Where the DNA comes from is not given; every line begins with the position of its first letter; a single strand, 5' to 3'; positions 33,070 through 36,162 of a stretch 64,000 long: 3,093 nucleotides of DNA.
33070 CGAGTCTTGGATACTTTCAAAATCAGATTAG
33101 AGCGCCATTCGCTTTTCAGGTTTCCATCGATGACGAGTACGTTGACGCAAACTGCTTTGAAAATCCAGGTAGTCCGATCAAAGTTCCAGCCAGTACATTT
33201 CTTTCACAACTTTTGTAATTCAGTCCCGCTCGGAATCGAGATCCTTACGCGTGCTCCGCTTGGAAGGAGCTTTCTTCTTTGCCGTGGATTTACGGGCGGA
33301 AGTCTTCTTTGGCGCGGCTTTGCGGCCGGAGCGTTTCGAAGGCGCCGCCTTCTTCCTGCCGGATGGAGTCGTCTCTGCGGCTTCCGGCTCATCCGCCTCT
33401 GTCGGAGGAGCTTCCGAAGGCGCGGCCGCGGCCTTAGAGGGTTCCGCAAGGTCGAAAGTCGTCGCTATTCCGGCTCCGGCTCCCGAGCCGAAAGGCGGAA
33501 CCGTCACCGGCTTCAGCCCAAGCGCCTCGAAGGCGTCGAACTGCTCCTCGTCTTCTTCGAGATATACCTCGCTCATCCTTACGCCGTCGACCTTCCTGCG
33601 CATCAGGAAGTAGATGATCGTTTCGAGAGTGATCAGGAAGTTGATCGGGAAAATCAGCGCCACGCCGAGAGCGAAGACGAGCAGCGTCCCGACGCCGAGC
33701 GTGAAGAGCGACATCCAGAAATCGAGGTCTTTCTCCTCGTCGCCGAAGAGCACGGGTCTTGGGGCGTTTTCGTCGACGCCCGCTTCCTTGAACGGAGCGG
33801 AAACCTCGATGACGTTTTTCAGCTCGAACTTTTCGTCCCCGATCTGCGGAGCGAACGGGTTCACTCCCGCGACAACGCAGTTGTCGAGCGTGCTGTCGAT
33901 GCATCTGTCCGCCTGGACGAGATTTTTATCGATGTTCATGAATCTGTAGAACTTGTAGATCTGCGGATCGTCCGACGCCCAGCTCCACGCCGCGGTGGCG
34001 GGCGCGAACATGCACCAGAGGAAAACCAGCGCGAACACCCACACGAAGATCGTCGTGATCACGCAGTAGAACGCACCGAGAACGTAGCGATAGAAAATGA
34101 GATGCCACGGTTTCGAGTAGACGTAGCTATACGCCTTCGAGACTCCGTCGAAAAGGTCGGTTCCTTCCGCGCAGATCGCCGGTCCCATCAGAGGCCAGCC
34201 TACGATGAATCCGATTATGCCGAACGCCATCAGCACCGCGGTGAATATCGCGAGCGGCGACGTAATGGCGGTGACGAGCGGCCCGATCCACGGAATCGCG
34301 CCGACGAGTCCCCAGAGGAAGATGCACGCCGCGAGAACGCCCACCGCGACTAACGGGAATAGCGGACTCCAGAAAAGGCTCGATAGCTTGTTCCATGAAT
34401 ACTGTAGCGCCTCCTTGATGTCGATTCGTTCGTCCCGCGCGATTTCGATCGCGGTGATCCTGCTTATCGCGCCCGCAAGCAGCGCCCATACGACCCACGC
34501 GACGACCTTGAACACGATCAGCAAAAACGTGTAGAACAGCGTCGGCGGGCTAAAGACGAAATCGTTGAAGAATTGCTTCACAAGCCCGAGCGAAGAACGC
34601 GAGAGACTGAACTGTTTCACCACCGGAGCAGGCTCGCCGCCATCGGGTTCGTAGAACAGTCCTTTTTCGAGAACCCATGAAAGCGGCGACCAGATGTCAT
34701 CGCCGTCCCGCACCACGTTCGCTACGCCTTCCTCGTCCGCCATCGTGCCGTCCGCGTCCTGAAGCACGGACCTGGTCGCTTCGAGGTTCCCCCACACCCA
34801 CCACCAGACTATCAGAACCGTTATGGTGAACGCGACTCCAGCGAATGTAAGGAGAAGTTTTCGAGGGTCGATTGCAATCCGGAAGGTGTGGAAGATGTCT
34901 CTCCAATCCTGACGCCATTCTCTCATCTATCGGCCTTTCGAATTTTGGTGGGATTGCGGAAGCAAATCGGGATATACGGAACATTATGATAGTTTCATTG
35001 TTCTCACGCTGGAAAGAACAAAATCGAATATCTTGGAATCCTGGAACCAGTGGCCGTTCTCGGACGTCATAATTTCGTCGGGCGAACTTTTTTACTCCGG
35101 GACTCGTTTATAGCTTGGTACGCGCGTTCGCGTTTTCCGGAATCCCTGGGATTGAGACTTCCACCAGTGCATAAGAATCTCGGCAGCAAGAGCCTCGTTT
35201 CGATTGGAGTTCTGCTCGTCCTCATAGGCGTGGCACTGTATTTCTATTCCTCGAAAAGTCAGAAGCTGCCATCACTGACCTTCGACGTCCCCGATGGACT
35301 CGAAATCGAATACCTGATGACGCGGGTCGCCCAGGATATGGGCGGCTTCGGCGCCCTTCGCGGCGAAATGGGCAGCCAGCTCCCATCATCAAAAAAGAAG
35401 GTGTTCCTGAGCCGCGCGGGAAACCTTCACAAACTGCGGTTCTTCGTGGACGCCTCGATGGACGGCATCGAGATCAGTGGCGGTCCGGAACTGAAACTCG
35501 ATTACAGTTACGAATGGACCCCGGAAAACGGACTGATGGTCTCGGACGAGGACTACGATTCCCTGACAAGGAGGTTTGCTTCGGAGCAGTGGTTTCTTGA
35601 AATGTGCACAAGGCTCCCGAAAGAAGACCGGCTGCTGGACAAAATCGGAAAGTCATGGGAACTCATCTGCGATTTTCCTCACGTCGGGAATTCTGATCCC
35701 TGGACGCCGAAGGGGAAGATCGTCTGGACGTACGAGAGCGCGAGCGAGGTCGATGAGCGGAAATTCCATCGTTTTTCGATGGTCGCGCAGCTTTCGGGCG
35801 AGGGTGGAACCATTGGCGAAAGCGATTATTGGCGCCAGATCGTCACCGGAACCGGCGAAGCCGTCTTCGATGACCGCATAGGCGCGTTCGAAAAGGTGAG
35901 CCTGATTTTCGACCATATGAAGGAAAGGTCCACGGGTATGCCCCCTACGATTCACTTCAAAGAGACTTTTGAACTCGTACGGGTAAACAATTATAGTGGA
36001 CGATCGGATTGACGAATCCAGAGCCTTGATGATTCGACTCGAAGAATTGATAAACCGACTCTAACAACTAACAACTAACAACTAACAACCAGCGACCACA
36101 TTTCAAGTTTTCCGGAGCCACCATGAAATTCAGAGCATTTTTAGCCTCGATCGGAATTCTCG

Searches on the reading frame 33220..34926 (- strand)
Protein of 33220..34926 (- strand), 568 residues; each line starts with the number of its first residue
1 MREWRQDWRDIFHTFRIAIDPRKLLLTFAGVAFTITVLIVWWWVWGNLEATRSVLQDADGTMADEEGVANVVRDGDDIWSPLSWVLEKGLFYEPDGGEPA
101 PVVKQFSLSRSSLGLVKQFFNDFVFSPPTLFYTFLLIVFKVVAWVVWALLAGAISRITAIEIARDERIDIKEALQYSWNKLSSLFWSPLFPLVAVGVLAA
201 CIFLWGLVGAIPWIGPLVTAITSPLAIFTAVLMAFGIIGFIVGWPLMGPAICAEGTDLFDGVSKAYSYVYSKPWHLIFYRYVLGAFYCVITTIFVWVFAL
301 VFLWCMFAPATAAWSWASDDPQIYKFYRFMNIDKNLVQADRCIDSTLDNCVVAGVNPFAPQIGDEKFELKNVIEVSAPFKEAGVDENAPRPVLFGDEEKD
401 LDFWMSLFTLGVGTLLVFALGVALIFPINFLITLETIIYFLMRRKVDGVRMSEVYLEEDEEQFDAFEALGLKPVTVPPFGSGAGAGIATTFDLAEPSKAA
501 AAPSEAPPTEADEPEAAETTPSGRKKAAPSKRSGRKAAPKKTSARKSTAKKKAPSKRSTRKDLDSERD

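Call 7: search_protein_families(library=pfam, proteins=[window:33220-34926:-])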
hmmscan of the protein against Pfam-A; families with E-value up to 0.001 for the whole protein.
window:33220-34926:- (568 aa): 0 families

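Call 26: find_homologous_proteins(query=window:33220-34926:-)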
Query window:33220-34926:- (568 aa): 31 proteins with E <= 0.001 among 8000 candidates.
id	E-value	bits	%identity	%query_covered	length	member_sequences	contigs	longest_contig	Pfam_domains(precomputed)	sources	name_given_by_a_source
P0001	0.0e+0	1296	100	100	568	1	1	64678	-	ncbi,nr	ncbi:MAG: hypothetical protein NUW37_17885 [Planctomycetes bacterium]|nr:hypothetical protein [Planc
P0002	7.2e-44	168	26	94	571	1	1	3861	-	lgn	-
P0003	1.1e-41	161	28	94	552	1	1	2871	-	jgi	jgi:hypothetical protein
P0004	6.3e-39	152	31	58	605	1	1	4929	PF25231.2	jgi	jgi:hypothetical protein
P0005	1.9e-38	151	32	61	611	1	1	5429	PF25231.2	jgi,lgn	jgi:hypothetical protein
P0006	6.2e-38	149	32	58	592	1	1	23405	-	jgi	jgi:hypothetical protein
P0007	1.1e-37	148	32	60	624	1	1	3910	PF25231.2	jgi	jgi:hypothetical protein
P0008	1.8e-37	147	36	28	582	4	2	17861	-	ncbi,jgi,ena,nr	ncbi:MAG TPA: hypothetical protein VKI65_17440 [Gemmataceae bacterium]|nr:hypothetical protein [Gemm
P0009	2.0e-35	141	36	30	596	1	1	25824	-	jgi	jgi:hypothetical protein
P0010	6.3e-35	139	30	61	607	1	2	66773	-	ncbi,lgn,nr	ncbi:MAG: hypothetical protein NZ700_07375 [Gemmataceae bacterium]|nr:hypothetical protein [Gemmatac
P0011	3.1e-34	137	30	60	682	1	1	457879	-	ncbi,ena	-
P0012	7.4e-34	135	29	82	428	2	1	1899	-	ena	-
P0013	8.7e-34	135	32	55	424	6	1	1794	PF25231.2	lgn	-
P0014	4.0e-33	133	32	58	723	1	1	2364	PF25231.2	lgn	-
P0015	2.8e-32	130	28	70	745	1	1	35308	-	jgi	jgi:hypothetical protein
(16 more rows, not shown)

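Call 27: find_encoding_contigs(protein=P0001, flank=10000, max_places=10)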
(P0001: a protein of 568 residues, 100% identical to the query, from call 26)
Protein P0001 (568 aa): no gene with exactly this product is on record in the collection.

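Call 36: search_protein_families(library=pfam, max_evalue=1, proteins=[window:33220-34926:-])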
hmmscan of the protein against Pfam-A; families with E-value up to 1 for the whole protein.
window:33220-34926:- (568 aa): 1 family
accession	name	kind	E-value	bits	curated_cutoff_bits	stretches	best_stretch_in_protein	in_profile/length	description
PF13007.12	LZ_Tnp_IS66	-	0.03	15.5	22.9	1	450-540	16-64/71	Transposase C of IS166 homeodomain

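Call 37: search_protein_families(library=ncbifam, max_evalue=0.01, proteins=[window:33220-34926:-])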
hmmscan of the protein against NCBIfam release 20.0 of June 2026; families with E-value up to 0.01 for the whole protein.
window:33220-34926:- (568 aa): 0 families

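Call 38: search_protein_families(library=padloc, max_evalue=0.01, proteins=[window:33220-34926:-])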
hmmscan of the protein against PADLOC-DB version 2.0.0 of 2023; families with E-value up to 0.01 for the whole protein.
window:33220-34926:- (568 aa): 0 families

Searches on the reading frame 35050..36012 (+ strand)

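Call 7: search_protein_families(library=pfam, proteins=[window:35050-36012:+])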
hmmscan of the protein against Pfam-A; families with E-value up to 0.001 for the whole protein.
window:35050-36012:+ (320 aa): 0 families

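Call 36: search_protein_families(library=pfam, max_evalue=1, proteins=[window:35050-36012:+])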
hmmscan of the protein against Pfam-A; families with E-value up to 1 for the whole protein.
window:35050-36012:+ (320 aa): 1 family
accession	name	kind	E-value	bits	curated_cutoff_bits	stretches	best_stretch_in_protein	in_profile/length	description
PF16181.10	RelB_transactiv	-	0.061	14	27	1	111-161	45-97/181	RelB transactivation domain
